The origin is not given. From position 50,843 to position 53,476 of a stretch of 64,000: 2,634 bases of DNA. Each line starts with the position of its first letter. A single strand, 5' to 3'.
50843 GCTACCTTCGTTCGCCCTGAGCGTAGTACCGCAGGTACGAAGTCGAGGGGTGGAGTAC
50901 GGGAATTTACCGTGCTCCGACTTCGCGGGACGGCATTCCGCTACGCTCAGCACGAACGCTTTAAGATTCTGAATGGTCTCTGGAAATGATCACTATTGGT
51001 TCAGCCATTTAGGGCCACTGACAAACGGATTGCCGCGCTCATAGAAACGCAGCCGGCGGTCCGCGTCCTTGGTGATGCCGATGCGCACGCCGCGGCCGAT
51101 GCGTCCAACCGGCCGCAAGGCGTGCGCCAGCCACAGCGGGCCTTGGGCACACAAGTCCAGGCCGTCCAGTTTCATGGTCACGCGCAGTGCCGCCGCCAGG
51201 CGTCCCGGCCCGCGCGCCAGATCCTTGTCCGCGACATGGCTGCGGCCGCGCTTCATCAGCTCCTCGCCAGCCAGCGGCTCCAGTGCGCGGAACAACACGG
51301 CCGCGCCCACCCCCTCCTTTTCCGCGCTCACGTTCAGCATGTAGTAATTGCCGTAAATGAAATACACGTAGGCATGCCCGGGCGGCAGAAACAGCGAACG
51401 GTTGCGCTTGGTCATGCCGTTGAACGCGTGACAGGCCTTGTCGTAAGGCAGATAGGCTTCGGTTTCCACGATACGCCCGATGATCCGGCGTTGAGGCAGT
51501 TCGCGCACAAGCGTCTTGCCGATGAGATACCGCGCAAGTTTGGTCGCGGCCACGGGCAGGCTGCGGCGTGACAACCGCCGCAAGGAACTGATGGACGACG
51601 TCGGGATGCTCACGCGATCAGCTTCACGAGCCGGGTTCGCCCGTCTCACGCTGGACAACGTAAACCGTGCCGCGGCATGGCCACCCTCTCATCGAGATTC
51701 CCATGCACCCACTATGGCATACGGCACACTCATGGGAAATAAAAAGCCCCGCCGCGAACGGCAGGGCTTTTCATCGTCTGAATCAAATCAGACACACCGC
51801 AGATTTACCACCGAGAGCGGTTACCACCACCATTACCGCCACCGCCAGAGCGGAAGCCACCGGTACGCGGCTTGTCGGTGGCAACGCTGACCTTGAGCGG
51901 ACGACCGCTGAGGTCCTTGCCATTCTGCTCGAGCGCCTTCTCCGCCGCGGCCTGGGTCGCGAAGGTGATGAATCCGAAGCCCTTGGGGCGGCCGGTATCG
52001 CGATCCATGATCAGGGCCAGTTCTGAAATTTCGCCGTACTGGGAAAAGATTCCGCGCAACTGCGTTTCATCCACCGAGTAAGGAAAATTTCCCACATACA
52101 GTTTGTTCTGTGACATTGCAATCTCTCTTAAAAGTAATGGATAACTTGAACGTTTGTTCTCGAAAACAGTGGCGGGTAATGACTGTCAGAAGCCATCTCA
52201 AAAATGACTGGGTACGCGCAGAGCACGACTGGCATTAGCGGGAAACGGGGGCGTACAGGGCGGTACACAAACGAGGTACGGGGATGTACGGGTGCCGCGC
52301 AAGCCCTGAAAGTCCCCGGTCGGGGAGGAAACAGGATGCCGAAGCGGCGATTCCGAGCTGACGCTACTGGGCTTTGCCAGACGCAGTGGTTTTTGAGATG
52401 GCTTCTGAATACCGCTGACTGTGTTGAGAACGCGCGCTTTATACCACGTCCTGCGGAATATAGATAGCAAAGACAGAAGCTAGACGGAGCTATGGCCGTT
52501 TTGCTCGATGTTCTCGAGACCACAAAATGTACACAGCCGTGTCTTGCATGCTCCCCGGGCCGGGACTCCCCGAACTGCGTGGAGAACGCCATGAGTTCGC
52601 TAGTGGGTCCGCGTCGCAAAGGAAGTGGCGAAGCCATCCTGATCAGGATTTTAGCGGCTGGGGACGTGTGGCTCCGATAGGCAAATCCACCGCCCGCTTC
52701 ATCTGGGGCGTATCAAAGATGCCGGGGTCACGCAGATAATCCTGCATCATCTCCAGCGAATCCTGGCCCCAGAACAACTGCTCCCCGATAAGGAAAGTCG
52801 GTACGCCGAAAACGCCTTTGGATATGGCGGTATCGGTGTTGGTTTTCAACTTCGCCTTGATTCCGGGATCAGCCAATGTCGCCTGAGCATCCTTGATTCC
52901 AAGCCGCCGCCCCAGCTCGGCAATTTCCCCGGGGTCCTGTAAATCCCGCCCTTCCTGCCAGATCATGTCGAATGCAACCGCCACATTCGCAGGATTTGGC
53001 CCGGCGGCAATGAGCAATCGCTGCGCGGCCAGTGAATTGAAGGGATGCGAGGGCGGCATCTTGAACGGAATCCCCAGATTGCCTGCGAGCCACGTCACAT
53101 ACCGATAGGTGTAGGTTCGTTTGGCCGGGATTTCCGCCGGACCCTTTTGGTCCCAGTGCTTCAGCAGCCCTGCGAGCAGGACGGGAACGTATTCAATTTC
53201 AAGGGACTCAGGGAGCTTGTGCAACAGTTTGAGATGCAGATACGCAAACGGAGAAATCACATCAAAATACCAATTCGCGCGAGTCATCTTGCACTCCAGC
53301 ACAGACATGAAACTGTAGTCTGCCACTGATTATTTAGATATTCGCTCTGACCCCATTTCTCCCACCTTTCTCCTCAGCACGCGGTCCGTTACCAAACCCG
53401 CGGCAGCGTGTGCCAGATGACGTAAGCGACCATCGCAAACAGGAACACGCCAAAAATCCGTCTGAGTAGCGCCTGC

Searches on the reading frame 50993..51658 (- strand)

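Call 56: search_protein_families(library=pfam, proteins=[window:50993-51658:-], max_evalue=0.001)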
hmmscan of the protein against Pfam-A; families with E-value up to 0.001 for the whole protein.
window:50993-51658:- (221 aa): 1 family
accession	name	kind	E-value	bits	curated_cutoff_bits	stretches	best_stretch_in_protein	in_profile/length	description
PF02245.21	Pur_DNA_glyco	-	1.2e-59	201.1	27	1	38-211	7-181/181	Methylpurine-DNA glycosylase (MPG)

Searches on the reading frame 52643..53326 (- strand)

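Call 56: search_protein_families(library=pfam, proteins=[window:52643-53326:-], max_evalue=0.001)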
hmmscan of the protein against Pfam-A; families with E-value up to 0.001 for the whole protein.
window:52643-53326:- (227 aa): 1 family
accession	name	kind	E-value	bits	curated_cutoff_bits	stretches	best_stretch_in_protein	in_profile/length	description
PF01323.26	DSBA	-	2.6e-33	115.9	25.6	1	19-198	4-190/191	DSBA-like thioredoxin domain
